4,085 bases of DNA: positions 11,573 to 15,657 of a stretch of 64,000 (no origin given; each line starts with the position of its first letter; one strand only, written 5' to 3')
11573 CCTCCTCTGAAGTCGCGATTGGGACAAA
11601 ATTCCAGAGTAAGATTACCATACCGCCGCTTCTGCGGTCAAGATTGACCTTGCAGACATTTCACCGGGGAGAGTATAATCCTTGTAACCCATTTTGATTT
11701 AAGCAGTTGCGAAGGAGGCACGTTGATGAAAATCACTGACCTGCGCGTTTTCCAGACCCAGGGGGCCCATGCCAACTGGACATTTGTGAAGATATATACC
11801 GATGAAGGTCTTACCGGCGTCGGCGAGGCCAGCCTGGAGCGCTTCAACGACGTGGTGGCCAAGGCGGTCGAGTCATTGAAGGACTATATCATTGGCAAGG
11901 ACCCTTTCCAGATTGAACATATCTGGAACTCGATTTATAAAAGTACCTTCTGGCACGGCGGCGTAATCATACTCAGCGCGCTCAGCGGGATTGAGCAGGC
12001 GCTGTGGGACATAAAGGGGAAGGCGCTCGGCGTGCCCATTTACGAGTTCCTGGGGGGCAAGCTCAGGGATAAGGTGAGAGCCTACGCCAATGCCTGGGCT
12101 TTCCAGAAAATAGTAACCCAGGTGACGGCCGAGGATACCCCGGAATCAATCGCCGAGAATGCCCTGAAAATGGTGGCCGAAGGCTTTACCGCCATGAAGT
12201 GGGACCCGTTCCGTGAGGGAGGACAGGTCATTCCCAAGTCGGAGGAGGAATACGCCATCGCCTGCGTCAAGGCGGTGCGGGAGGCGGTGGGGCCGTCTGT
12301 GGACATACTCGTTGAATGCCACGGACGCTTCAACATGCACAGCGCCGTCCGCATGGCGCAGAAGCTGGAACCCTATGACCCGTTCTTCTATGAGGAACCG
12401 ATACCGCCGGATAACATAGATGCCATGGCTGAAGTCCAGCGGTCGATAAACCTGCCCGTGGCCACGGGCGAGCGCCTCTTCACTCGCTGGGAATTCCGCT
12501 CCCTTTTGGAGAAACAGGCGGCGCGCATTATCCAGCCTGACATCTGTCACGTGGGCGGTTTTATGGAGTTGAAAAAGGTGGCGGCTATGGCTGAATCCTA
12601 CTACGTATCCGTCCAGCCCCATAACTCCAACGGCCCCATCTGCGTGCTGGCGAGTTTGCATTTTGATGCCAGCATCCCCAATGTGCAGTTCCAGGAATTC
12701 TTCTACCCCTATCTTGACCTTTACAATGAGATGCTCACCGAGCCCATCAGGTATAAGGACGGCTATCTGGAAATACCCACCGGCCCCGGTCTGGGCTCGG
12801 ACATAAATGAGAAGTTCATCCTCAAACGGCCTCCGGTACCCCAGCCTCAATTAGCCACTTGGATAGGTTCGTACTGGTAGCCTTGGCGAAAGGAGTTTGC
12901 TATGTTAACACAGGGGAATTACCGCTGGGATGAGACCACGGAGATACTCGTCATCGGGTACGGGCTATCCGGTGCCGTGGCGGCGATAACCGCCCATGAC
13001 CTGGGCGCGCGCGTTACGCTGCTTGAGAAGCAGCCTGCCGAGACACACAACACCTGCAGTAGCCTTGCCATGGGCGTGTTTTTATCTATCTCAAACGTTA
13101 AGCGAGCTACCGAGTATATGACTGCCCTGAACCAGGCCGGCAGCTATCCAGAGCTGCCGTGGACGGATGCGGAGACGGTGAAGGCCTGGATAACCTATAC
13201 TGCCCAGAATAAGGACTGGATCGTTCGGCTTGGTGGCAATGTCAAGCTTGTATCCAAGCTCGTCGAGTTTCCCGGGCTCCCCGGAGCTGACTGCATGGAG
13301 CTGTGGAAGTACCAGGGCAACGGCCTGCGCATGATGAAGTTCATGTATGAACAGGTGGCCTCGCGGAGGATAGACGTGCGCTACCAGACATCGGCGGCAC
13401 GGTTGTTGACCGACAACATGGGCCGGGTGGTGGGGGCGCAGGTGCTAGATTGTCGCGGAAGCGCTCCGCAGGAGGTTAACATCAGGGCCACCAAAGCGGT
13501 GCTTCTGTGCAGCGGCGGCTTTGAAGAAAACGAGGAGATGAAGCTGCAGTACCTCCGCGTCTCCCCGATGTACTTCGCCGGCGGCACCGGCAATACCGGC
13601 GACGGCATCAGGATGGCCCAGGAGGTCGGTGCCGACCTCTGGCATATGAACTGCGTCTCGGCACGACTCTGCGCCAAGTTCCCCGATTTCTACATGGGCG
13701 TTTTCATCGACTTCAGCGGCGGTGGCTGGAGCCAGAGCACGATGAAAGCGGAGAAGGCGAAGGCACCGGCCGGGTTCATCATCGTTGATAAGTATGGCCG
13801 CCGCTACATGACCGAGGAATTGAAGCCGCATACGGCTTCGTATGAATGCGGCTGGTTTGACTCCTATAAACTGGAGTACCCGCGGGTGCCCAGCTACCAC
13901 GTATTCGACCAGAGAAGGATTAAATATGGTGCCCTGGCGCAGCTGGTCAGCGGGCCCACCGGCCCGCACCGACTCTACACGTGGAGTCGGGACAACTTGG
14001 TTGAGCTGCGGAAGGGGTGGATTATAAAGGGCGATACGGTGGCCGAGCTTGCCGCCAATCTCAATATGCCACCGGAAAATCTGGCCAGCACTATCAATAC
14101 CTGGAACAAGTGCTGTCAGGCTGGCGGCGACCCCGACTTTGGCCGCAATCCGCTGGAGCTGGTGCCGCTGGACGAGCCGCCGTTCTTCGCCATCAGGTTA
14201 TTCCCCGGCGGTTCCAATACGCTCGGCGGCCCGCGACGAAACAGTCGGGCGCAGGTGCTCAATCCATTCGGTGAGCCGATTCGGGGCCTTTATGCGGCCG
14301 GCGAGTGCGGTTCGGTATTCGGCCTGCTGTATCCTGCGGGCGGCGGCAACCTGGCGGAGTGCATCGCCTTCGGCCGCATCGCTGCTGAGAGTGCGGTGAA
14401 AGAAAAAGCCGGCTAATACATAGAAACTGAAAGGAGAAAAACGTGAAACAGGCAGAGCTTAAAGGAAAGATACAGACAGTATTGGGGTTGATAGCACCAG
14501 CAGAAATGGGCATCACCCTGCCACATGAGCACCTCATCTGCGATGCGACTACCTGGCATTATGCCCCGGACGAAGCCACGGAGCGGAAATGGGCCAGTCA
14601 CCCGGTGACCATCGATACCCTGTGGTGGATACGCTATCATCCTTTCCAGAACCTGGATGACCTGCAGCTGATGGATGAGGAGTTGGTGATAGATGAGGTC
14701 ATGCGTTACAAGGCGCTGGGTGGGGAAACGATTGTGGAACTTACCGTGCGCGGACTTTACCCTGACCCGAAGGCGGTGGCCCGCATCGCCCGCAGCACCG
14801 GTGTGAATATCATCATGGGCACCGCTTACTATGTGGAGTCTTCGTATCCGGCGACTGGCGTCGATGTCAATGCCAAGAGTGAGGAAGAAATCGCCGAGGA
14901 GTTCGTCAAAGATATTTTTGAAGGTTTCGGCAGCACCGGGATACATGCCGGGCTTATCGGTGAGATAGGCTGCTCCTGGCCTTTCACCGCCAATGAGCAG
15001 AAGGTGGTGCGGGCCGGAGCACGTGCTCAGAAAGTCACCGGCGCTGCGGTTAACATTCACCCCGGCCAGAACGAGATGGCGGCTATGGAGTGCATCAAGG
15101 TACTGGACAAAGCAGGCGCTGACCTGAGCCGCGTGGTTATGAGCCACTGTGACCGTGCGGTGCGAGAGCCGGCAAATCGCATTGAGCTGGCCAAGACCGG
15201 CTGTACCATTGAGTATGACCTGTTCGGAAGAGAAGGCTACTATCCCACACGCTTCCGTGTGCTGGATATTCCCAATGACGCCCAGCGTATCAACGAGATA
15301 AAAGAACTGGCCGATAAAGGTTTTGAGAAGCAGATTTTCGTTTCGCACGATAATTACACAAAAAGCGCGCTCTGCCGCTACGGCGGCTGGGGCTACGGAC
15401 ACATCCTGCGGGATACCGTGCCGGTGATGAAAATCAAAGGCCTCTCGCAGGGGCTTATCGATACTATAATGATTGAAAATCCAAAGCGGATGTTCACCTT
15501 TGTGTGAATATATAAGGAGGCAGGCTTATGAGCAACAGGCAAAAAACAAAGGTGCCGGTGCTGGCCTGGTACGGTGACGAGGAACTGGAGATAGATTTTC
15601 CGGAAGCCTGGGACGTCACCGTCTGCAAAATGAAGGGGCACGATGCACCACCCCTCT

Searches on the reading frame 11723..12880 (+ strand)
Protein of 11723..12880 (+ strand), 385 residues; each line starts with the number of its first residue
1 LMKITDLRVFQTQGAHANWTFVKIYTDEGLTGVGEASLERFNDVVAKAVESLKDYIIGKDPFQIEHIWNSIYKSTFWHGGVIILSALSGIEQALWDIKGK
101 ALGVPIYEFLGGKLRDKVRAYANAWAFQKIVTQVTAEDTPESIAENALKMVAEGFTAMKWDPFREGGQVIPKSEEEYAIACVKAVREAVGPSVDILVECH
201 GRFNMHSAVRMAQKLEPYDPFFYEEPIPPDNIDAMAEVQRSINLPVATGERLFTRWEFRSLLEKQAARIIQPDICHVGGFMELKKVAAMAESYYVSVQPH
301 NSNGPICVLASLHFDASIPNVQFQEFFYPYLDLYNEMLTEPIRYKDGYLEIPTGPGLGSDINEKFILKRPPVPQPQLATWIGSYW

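Call 3: search_protein_families(library=pfam, proteins=[window:11723-12880:+])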
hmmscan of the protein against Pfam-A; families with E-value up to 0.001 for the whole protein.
window:11723-12880:+ (385 aa): 2 families
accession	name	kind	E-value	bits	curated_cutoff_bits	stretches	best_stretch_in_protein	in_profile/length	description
PF13378.12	MR_MLE_C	-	4.1e-71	239.6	29.4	1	143-364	2-218/219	Enolase C-terminal domain-like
PF02746.21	MR_MLE_N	-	8.2e-21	74.8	22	1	16-111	25-117/117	Mandelate racemase / muconate lactonizing enzyme, N-terminal domain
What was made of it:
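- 11723..12880 (+): Enolase-superfamily acid-sugar dehydratase (DgoD-like), first gene of the LarA1 operon. MR_MLE_N/C (call 3).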

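Call 4: search_protein_families(library=ncbifam, proteins=[window:11723-12880:+])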
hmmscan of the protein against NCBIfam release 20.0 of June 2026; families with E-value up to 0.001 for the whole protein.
window:11723-12880:+ (385 aa): 15 families
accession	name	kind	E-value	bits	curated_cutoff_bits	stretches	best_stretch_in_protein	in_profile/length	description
NF010624.0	PRK14017.1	equivalog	8.1e-107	357.6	311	1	2-368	1-359/382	galactonate dehydratase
NF040790.2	glucon_galact_dh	equivalog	5.4e-93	311.9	750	1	17-367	19-367/390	bifunctional D-gluconate/D-galactonate dehydratase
NF043051.1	ManoateDhtManD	equivalog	7.3e-69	232.5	550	2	180-367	193-381/403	D-mannonate dehydratase ManD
NF011654.0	PRK15072.1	subfamily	1.8e-66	224.7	430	2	180-369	194-384/404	D-galactonate dehydratase family protein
NF040866.1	AraD_Arch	equivalog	1.4e-59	202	650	1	20-366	35-366/372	arabinonate dehydratase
NF047820.1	TalGalacDh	equivalog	1.8e-40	139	500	1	17-364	36-359/371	L-talarate/galactarate dehydratase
NF011968.0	PRK15440.1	equivalog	6.4e-40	137.2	393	1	50-370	88-392/395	L-rhamnonate dehydratase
TIGR02534.1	mucon_cyclo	subfamily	4.6e-37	127.9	334.95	1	20-364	30-360/368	muconate/chloromuconate family cycloisomerase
NF043002.1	HProlDhtase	equivalog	4.6e-18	65.2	500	1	20-358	34-351/366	cis-3-hydroxy-L-proline dehydratase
TIGR03247.1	glucar-dehydr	equivalog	1.8e-10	40.1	828.7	1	14-366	26-402/441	glucarate dehydratase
TIGR01928.1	menC_lowGC_arch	equivalog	2e-09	36.9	200.65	1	21-293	25-274/325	o-succinylbenzoate synthase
NF041118.1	A_G_epim_Thtga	equivalog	9.4e-08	31.5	500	1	20-271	32-262/341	L-Ala-D/L-Glu epimerase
NF002782.0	PRK02901.1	equivalog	7.2e-07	28.5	288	1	177-351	119-290/328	o-succinylbenzoate synthase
TIGR01927.1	menC_gam_Gplu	equivalog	0.00024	20.5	130.55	1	170-291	132-254/307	o-succinylbenzoate synthase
NF042940.1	racemase_DgcA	equivalog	0.00041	19.7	400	0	172-270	146-241/323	N-acetyl-D-Glu racemase DgcA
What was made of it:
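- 11723..12880 (+): NCBIfam PRK14017 galactonate dehydratase 357.6 bits against a cut-off of 311 (call 4).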

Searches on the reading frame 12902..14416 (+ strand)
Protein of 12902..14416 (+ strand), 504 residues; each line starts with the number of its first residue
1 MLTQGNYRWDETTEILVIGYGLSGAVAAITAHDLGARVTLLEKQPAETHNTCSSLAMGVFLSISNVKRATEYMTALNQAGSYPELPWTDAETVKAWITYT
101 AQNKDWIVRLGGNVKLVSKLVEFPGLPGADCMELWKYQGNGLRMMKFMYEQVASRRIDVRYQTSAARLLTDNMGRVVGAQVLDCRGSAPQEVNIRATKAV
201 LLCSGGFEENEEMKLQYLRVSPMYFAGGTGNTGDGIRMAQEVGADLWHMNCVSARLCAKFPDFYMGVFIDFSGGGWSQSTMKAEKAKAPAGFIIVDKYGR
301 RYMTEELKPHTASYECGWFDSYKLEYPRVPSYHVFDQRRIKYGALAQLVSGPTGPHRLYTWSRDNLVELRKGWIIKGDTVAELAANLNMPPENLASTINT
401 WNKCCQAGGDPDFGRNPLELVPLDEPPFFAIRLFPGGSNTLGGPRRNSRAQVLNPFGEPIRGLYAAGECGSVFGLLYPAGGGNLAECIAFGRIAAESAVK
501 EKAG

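Call 3: search_protein_families(library=pfam, proteins=[window:12902-14416:+])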
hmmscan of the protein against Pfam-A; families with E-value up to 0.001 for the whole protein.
window:12902-14416:+ (504 aa): 5 families
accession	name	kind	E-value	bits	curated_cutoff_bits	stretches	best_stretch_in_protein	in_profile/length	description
PF00890.30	FAD_binding_2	-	7e-37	128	20.4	1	15-484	2-414/414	FAD binding domain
PF01266.30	DAO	-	1.2e-06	28.8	27.9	1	15-219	2-230/353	FAD dependent oxidoreductase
PF03486.20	HI0933_like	-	3.8e-06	27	50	0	14-46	2-34/244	HI0933-like protein Rossmann domain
PF01262.27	AlaDh_PNT_C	-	9e-05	22.4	23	1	13-55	29-71/214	Alanine dehydrogenase/PNT, C-terminal domain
PF12831.13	FAD_oxidored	-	0.0003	20.7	27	1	14-45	1-32/416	FAD dependent oxidoreductase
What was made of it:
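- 12902..14416 (+): FAD_binding_2 flavoprotein oxidoreductase (fumarate-reductase / TcuA / ketosteroid-dehydrogenase type). Pfam FAD_binding_2 128 bits (call 3).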

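Call 4: search_protein_families(library=ncbifam, proteins=[window:12902-14416:+])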
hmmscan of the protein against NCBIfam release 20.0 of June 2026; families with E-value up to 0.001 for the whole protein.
window:12902-14416:+ (504 aa): 34 families (the best 25 are shown)
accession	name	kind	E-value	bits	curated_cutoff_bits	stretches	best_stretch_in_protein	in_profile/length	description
NF009478.0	PRK12844.1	equivalog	6.6e-54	183.1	789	1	139-501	207-551/559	3-ketosteroid-delta-1-dehydrogenase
NF005510.0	PRK07121.1-3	subfamily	1.3e-49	169.3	481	3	375-501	357-489/492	FAD-binding protein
TIGR01813.1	flavo_cyto_c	subfamily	6.6e-49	166.8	285.45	1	14-496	1-444/444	flavocytochrome c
NF009477.0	PRK12843.1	equivalog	2.9e-46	158.1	758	1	147-501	226-571/578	FAD-dependent oxidoreductase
NF005882.1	PRK07843.1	equivalog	1.7e-43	148.9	788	1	144-496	204-545/547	3-oxosteroid 1-dehydrogenase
NF004789.0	PRK06134.1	subfamily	7.3e-43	147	747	2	144-501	219-570/581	FAD-dependent oxidoreductase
NF053717.1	VnlPnlRedVprA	equivalog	3.1e-40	138.4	600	1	12-471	6-447/481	vinyl phenol reductase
NF009473.0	PRK12835.1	subfamily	3.9e-40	137.9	837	1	155-501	226-569/585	FAD-binding protein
NF006130.0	PRK08274.1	equivalog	4.1e-39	134.7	369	1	11-500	4-460/467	FAD-dependent tricarballylate dehydrogenase TcuA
NF005511.0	PRK07121.1-4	equivalog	5.5e-37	127.4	466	3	293-501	340-542/553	FAD-binding protein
NF005512.0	PRK07121.1-5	subfamily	1.3e-36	126.2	812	3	367-500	357-488/489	FAD-binding protein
NF009476.0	PRK12839.1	equivalog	1.3e-36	126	940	1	141-501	213-567/572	FAD-dependent oxidoreductase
NF005509.0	PRK07121.1-2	subfamily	3.3e-36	125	630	1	153-502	214-525/527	FAD-binding protein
NF005064.0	PRK06481.1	equivalog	5.4e-36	124.3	542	2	371-498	372-499/506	flavocytochrome c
NF009479.0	PRK12845.1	equivalog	2.6e-34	118.5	793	1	136-500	213-565/566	3-ketosteroid-delta-1-dehydrogenase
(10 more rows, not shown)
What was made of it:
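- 12902..14416 (+): All NCBIfam hits are below their cut-offs (call 4).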

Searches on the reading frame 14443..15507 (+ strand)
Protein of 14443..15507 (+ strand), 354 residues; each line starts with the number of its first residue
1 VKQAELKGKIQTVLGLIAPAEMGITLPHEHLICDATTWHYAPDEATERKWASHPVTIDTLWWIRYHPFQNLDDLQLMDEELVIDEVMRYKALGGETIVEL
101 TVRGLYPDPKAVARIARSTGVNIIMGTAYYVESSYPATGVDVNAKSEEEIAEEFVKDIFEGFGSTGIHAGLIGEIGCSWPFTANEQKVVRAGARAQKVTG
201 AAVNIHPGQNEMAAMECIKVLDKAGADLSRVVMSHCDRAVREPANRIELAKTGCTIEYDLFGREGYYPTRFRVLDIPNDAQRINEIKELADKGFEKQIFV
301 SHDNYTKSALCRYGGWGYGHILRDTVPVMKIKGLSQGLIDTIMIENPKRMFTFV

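Call 3: search_protein_families(library=pfam, proteins=[window:14443-15507:+])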
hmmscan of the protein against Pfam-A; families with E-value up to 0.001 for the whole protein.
window:14443-15507:+ (354 aa): 1 family
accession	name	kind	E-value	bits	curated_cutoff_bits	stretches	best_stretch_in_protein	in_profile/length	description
PF02126.24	PTE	-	2.2e-76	257.6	22.4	1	18-352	2-298/298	Phosphotriesterase family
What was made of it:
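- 14443..15507 (+): Phosphotriesterase-family hydrolase (possible lactonase). Pfam PTE 257.6 bits (call 3).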

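Call 4: search_protein_families(library=ncbifam, proteins=[window:14443-15507:+])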
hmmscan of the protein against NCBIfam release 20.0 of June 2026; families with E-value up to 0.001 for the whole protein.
window:14443-15507:+ (354 aa): 3 families
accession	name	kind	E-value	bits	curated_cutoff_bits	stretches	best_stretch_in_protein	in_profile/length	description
NF007373.0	PRK09875.1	equivalog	7e-44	150.5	486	1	65-351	19-291/292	phosphotriesterase-related protein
NF045706.1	PhFuoseLconase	equivalog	3.8e-20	72.2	630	1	73-353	39-326/332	phospho-furanose lactonase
NF041153.1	organophos_OPH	equivalog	3e-18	66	500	1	85-350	86-357/365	organophosphate hydrolase OPH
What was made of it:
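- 14443..15507 (+): NCBIfam hits below cut-off, including phospho-furanose lactonase (call 4).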
